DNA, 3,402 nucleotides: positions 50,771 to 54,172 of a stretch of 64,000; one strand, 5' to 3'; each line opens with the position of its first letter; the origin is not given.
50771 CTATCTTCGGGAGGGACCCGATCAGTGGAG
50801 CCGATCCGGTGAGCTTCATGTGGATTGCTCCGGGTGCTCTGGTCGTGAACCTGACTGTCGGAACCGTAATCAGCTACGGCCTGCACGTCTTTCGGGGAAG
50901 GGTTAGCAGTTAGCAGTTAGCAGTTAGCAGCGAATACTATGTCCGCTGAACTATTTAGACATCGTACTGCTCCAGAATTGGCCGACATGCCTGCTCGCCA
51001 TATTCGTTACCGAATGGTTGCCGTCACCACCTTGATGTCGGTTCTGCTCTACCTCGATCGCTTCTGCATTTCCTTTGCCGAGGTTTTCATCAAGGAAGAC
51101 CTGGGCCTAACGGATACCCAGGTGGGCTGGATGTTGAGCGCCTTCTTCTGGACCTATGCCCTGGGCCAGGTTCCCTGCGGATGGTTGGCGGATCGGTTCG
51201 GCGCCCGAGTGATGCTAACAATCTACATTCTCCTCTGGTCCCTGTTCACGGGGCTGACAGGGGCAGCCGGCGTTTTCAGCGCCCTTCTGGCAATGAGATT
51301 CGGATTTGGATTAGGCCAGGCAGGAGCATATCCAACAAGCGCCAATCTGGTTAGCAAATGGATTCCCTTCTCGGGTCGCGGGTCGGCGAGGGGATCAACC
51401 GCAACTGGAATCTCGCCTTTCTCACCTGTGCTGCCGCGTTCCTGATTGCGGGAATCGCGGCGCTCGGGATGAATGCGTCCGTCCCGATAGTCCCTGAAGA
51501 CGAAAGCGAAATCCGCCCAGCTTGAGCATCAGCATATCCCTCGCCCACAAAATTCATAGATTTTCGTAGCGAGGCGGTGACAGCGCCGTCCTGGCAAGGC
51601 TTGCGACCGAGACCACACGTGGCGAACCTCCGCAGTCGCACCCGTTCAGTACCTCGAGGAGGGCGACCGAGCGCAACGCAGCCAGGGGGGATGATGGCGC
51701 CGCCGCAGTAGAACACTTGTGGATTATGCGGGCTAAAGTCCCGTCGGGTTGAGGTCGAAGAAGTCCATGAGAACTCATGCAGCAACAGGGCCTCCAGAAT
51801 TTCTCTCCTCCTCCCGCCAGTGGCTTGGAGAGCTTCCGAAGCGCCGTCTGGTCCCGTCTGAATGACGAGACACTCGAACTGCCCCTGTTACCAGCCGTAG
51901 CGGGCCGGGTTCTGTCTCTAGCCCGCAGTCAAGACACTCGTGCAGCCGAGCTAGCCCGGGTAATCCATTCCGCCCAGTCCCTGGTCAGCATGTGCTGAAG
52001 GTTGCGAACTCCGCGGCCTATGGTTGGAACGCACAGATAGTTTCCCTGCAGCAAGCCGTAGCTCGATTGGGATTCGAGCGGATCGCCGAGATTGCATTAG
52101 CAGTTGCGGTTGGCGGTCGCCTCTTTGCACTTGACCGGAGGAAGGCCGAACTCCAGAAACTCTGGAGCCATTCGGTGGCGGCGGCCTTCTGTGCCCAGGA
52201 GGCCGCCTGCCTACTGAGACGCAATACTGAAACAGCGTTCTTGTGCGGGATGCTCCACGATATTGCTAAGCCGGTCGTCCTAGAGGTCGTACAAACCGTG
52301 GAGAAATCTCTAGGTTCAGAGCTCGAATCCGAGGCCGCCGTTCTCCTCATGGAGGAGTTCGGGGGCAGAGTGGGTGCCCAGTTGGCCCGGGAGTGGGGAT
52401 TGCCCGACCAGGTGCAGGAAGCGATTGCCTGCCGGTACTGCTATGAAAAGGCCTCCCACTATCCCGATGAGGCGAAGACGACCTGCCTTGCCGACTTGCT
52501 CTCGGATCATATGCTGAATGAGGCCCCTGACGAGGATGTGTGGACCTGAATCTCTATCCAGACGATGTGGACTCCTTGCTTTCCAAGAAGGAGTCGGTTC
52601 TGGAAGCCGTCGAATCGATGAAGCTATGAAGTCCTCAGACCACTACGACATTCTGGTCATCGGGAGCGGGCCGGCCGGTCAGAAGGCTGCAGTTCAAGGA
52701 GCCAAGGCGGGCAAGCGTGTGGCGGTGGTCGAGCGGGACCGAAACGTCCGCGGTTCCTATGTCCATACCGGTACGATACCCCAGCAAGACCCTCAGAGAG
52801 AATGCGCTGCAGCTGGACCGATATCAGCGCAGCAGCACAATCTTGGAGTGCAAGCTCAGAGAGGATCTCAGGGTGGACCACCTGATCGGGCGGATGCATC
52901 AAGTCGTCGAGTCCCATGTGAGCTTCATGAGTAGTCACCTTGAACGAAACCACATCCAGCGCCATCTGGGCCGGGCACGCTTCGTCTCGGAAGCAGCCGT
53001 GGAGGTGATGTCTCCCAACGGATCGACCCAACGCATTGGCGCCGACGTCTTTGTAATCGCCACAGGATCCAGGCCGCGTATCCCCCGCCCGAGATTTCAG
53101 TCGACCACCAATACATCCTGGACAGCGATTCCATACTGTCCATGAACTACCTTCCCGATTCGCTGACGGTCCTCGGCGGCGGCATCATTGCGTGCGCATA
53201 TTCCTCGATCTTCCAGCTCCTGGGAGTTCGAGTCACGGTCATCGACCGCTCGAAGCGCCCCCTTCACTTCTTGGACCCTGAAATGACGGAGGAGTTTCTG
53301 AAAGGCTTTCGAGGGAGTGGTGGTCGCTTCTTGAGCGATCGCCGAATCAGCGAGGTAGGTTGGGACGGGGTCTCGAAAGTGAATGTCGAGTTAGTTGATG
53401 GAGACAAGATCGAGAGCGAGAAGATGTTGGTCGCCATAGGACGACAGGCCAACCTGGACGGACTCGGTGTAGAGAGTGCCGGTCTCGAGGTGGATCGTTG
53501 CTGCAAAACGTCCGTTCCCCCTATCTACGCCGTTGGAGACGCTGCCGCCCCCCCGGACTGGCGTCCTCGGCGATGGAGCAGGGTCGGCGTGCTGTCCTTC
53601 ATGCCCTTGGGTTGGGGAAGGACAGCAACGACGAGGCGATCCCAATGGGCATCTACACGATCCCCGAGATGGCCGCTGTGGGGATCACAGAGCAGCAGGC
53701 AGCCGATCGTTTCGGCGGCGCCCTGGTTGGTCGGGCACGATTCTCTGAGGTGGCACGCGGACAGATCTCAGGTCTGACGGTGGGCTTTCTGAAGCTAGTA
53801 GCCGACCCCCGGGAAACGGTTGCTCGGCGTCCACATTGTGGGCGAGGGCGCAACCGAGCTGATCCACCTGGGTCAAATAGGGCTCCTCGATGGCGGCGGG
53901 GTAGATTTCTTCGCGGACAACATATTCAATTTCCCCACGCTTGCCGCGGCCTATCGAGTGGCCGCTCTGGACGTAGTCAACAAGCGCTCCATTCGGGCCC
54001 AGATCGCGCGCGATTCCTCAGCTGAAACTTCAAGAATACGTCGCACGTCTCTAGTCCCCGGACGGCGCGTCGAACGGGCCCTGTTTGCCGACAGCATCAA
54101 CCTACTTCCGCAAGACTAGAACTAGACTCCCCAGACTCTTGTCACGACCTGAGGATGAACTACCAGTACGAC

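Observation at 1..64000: About one third of the genes in this window are broken by in-frame stops, homopolymer frameshifts or truncation.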

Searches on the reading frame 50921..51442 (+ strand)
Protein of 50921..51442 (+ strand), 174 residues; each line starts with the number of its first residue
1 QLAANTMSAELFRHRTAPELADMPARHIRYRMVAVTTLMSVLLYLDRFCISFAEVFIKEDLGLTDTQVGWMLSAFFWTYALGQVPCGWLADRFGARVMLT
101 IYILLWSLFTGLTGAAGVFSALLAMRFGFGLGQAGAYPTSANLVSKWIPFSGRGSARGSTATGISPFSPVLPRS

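Call 23: search_protein_families(library=pfam, max_evalue=0.1, proteins=[window:50921-51442:+])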
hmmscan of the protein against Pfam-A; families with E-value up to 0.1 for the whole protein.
window:50921-51442:+ (174 aa): 3 families
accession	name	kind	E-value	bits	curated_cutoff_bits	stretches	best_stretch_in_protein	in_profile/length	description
PF07690.21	MFS_1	-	5e-27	95.2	33.4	1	38-162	3-128/347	Major Facilitator Superfamily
PF00083.30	Sugar_tr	-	4.3e-07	29.6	22.3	1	58-154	38-137/452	Sugar (and other) transporter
PF01306.25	LacY_symp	-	0.025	13.8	24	1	36-131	13-107/413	LacY proton/sugar symporter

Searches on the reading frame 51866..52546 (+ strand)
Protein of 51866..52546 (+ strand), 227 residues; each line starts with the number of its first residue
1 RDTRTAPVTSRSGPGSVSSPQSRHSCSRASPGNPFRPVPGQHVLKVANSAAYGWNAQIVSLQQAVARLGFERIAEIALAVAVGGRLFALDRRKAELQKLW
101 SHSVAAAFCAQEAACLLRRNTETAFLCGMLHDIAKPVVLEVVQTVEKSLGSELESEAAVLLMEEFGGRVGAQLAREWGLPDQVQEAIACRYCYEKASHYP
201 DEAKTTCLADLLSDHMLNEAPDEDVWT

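Call 15: search_protein_families(library=pfam, max_evalue=0.1, proteins=[window:51866-52546:+])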
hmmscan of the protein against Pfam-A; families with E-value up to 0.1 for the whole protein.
window:51866-52546:+ (227 aa): 2 families
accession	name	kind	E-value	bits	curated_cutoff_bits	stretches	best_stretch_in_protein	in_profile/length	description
PF08668.18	HDOD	-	5.7e-33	114.5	22.9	1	42-190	38-193/196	HDOD domain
PF01966.28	HD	-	8.1e-07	29.8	22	1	100-212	2-113/116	HD domain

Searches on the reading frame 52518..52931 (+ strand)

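Call 15: search_protein_families(library=pfam, max_evalue=0.1, proteins=[window:52518-52931:+])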
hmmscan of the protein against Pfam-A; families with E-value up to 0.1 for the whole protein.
window:52518-52931:+ (138 aa): 14 families
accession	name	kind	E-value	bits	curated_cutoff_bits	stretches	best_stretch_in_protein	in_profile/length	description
PF00890.30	FAD_binding_2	-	7.9e-08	32.3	20.4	1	44-81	1-38/414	FAD binding domain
PF12831.13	FAD_oxidored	-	1.2e-07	31.9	27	1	44-85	1-42/416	FAD dependent oxidoreductase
PF07992.20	Pyr_redox_2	-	3.2e-06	27.2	26.1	1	43-91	1-45/291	Pyridine nucleotide-disulphide oxidoreductase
PF03486.20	HI0933_like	-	8.9e-05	22.5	50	1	44-77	2-35/244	HI0933-like protein Rossmann domain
PF01494.25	FAD_binding_3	-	0.00018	21.3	22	1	43-86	2-49/349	FAD binding domain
PF01266.30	DAO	-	0.00021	21.4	27.9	1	44-87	1-46/353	FAD dependent oxidoreductase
PF01134.28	GIDA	-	0.0005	19.7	22.1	1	44-75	1-32/391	Glucose inhibited division protein A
PF13450.12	NAD_binding_8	-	0.00084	20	21.9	1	47-79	1-33/68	NAD(P)-binding Rossmann-like domain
PF01946.23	Thi4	-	0.0038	16.9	26.2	1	37-80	12-56/235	Thi4 family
PF13738.12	Pyr_redox_3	-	0.0091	15.7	30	1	46-76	1-32/305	Pyridine nucleotide-disulphide oxidoreductase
PF00070.33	Pyr_redox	-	0.019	15.9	22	1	45-78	2-35/82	Pyridine nucleotide-disulphide oxidoreductase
PF03446.21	NAD_binding_2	-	0.085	13.3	21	0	45-98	2-55/161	NAD binding domain of 6-phosphogluconate dehydrogenase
PF05834.18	Lycopene_cycl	-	0.091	12.3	23.4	0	44-75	1-34/380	Lycopene cyclase protein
PF01262.27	AlaDh_PNT_C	-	0.097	12.5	23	0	44-77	30-63/214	Alanine dehydrogenase/PNT, C-terminal domain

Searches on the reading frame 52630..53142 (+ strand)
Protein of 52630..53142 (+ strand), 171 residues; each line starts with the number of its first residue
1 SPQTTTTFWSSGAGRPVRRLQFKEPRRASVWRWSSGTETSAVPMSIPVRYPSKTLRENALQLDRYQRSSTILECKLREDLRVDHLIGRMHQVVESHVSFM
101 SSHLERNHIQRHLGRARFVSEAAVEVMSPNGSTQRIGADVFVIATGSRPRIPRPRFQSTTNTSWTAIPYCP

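Call 15: search_protein_families(library=pfam, max_evalue=0.1, proteins=[window:52630-53142:+])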
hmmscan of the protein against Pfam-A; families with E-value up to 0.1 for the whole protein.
window:52630-53142:+ (171 aa): 1 family
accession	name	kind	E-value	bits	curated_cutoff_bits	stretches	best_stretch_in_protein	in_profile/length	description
PF07992.20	Pyr_redox_2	-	0.0014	18.6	26.1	1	82-152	57-114/291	Pyridine nucleotide-disulphide oxidoreductase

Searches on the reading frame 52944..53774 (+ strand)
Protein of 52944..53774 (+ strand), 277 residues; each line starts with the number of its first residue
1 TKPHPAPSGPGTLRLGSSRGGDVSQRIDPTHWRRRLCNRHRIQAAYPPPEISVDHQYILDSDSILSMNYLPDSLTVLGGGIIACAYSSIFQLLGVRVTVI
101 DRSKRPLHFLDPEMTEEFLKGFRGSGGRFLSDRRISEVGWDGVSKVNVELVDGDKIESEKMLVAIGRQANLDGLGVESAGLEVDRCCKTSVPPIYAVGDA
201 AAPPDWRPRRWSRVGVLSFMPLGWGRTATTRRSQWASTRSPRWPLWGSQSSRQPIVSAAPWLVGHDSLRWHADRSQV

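Call 15: search_protein_families(library=pfam, max_evalue=0.1, proteins=[window:52944-53774:+])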
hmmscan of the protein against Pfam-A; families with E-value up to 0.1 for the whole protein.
window:52944-53774:+ (277 aa): 2 families
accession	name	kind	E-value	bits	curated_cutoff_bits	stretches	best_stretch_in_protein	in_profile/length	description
PF07992.20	Pyr_redox_2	-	1.2e-25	90.9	26.1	1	55-205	126-278/291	Pyridine nucleotide-disulphide oxidoreductase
PF00070.33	Pyr_redox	-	5.6e-12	46.4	22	1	74-150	2-79/82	Pyridine nucleotide-disulphide oxidoreductase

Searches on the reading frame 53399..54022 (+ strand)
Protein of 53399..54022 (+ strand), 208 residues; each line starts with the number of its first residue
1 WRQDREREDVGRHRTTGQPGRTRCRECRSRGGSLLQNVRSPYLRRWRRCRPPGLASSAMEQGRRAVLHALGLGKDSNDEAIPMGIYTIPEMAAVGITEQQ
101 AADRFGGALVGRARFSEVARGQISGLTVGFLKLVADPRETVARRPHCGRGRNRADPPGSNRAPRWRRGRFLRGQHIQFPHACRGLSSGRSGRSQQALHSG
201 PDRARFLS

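Call 15: search_protein_families(library=pfam, max_evalue=0.1, proteins=[window:53399-54022:+])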
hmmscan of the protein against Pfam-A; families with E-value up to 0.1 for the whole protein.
window:53399-54022:+ (208 aa): 1 family
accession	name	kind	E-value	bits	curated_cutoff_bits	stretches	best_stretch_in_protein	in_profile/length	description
PF02852.28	Pyr_redox_dim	-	1.1e-09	39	25.3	1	81-138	1-58/110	Pyridine nucleotide-disulphide oxidoreductase, dimerisation domain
